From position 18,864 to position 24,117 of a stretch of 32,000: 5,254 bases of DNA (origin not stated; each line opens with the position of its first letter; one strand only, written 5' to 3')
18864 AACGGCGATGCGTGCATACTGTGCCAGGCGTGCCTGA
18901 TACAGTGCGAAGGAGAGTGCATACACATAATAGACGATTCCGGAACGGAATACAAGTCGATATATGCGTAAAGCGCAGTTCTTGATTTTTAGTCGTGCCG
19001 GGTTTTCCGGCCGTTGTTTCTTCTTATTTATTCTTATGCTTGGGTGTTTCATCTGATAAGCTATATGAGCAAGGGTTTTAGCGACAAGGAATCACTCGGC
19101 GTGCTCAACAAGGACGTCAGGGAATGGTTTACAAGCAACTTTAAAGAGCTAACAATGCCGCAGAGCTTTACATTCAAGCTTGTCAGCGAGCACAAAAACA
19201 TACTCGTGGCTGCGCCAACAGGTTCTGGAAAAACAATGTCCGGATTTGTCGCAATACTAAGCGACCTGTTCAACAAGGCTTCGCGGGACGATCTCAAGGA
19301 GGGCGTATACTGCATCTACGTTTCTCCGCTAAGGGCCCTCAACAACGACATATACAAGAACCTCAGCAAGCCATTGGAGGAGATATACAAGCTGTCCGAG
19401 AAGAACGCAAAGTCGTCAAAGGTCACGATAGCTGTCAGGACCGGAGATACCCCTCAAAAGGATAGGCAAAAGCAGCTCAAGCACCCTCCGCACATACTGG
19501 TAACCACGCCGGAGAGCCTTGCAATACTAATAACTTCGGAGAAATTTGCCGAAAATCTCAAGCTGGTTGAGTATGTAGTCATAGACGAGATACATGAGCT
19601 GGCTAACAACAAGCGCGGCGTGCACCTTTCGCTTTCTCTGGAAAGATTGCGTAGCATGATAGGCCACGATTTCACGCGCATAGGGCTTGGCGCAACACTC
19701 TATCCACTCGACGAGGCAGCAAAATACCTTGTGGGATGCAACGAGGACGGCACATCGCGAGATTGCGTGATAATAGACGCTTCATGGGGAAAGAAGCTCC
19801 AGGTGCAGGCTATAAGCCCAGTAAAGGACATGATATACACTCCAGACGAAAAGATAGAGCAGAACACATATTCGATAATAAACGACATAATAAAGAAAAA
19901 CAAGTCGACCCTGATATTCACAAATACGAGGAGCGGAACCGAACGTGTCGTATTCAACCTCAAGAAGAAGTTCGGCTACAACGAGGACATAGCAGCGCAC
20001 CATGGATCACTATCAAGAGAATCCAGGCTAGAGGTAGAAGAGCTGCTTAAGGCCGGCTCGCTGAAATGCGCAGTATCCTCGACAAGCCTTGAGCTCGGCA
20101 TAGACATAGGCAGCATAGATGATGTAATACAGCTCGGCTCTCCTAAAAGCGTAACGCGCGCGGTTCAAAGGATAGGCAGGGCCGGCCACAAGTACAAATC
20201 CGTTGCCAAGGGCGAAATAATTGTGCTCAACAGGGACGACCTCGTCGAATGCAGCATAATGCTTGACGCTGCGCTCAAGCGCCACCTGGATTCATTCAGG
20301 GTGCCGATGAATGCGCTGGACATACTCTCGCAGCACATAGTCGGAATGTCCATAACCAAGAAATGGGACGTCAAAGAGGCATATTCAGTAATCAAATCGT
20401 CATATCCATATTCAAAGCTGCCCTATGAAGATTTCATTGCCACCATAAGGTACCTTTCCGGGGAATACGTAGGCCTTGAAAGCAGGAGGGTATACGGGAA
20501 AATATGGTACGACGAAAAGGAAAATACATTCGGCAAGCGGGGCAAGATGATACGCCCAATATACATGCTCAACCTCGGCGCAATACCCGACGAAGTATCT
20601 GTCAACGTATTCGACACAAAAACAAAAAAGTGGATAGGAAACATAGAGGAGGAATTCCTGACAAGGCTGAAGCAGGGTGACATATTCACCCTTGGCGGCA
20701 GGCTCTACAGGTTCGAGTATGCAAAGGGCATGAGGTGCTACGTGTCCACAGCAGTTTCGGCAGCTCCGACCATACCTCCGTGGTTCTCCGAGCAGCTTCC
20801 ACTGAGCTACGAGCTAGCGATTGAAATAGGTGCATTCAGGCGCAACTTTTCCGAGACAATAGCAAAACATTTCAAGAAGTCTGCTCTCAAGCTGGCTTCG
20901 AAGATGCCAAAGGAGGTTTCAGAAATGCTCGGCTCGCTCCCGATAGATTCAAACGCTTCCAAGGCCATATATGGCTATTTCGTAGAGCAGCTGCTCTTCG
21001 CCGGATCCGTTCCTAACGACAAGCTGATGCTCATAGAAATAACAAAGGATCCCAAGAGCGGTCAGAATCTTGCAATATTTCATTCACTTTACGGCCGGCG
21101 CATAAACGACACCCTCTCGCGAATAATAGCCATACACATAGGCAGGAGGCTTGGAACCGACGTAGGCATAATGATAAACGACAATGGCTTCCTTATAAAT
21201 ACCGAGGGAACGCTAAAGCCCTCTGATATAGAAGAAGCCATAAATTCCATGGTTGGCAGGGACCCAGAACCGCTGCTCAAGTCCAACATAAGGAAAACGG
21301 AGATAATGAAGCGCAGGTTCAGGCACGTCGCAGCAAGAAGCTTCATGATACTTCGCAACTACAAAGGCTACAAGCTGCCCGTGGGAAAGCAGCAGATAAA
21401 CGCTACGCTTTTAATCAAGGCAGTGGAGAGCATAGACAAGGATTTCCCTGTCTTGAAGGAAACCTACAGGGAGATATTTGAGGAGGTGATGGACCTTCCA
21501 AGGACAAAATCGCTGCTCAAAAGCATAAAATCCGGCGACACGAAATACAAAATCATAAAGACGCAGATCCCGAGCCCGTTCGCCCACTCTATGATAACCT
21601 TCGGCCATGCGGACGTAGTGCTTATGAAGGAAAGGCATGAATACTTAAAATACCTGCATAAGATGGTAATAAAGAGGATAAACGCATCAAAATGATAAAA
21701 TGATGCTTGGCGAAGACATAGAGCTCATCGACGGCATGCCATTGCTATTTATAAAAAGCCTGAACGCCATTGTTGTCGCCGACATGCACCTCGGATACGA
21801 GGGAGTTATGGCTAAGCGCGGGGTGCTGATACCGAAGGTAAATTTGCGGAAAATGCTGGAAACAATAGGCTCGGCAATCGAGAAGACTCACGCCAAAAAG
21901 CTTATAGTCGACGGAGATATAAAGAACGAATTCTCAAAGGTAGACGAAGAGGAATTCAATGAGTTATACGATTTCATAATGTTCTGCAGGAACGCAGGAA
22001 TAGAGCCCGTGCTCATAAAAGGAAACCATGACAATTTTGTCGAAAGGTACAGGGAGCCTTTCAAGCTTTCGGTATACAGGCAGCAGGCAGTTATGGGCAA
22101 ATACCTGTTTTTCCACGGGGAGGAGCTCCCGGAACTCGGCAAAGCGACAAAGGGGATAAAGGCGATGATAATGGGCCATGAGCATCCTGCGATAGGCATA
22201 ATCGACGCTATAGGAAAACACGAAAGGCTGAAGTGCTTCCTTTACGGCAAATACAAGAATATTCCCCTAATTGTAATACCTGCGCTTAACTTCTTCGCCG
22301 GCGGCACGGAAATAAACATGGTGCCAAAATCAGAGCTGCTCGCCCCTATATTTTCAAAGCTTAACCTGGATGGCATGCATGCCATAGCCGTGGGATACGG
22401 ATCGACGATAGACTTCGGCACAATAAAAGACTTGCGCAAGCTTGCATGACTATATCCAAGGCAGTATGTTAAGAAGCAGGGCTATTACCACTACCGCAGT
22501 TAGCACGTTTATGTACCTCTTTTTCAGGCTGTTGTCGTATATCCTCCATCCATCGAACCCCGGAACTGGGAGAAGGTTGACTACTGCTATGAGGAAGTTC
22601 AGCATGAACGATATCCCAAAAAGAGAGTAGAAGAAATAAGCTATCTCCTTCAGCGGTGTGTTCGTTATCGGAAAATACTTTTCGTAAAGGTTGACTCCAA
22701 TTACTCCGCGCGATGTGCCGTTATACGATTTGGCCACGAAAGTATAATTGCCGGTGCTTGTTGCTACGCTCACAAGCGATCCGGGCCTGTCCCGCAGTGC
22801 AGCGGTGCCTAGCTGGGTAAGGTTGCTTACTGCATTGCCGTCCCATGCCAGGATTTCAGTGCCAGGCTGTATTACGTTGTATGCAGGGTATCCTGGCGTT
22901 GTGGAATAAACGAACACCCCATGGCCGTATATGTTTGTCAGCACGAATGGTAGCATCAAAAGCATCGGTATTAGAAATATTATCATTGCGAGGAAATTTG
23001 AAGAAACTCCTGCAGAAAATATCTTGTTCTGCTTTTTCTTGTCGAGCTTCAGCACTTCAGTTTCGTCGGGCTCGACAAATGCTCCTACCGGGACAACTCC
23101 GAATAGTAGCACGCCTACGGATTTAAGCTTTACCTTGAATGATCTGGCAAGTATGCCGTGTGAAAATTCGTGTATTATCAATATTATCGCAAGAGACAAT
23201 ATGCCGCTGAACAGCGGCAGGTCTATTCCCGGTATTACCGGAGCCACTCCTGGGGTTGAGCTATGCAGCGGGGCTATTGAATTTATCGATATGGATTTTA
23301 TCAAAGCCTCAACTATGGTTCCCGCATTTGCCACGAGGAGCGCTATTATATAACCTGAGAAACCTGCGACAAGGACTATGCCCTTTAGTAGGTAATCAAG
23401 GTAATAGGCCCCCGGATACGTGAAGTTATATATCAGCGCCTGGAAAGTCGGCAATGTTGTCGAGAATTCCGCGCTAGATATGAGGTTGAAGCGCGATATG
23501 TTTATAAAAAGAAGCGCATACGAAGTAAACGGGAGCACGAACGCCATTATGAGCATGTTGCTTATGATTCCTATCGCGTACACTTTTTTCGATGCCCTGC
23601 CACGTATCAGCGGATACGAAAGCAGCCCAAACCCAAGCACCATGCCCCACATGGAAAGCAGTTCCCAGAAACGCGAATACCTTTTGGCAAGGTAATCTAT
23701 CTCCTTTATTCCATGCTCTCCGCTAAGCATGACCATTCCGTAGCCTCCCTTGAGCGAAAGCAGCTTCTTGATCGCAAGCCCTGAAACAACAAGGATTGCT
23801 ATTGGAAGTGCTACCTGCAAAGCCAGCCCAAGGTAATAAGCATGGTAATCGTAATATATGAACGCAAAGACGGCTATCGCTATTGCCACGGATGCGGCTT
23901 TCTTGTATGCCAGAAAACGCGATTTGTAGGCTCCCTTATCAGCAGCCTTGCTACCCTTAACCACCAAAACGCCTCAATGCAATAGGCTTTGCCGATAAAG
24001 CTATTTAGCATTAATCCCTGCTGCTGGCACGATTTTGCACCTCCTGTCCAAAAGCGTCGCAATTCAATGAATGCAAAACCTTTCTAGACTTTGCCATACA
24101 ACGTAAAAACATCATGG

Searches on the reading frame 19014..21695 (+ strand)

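Call 11: search_protein_families(library=pfam, proteins=[window:19014-21695:+], max_evalue=0.001)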
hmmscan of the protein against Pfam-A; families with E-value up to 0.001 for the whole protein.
window:19014-21695:+ (893 aa): 5 families
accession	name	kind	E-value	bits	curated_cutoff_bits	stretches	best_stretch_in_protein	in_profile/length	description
PF08494.16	DEAD_assoc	-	8.7e-54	182.7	23.5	1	666-857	1-191/191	DEAD/H associated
PF19306.5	WH_Lhr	-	1.7e-31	109.3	27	1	422-583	5-164/168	Large helicase-related protein, winged helix domain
PF00270.35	DEAD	-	3e-31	108.8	26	1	49-229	3-160/167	DEAD/DEAH box helicase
PF00271.37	Helicase_C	-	3.3e-20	72.8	23.5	1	287-391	4-107/110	Helicase conserved C-terminal domain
PF04851.21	ResIII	-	6e-10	39.7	22.5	1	55-229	18-162/164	Type III restriction enzyme, res subunit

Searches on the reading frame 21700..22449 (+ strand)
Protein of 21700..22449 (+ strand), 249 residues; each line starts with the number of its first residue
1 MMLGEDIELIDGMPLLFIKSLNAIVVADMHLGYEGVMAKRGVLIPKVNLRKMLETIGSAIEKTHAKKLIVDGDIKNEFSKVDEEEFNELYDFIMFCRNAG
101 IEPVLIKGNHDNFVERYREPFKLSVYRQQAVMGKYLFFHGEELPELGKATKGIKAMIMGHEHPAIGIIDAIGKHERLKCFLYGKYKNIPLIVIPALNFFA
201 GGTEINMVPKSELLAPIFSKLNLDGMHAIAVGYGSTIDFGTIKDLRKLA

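Call 11: search_protein_families(library=pfam, proteins=[window:21700-22449:+], max_evalue=0.001)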
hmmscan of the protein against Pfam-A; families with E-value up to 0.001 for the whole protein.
window:21700-22449:+ (249 aa): 1 family
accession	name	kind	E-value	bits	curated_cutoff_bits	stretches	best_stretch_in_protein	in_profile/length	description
PF00149.33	Metallophos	-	2.6e-06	28.4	21.5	1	24-141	4-116/191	Calcineurin-like phosphoesterase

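Call 63: search_protein_families(library=ncbifam, proteins=[window:21700-22449:+], max_evalue=0.1)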
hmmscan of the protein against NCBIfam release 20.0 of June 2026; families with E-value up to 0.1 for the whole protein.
window:21700-22449:+ (249 aa): 4 families
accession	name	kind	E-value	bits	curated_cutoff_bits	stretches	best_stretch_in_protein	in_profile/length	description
TIGR00024.1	SbcD_rel_arch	hypoth_equivalog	2.1e-43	148.6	115.2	1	22-248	16-224/224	putative phosphoesterase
TIGR04123.1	P_estr_lig_assc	hypoth_equivalog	2.9e-27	95.4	150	1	16-208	16-192/207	ligase-associated DNA damage response endonuclease PdeM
TIGR00619.1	sbcd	subfamily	0.0011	18.8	77.65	1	47-135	22-109/252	exonuclease subunit SbcD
TIGR03729.1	acc_ester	subfamily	0.0032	16.9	148.25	1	44-113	12-74/239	putative phosphoesterase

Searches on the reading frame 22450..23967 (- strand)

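Call 11: search_protein_families(library=pfam, proteins=[window:22450-23967:-], max_evalue=0.001)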
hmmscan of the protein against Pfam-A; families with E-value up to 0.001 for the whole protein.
window:22450-23967:- (505 aa): 1 family
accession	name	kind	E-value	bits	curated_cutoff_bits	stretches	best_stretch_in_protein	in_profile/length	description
PF02163.28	Peptidase_M50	-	1.1e-19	71.1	27.2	1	255-483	2-196/221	Peptidase family M50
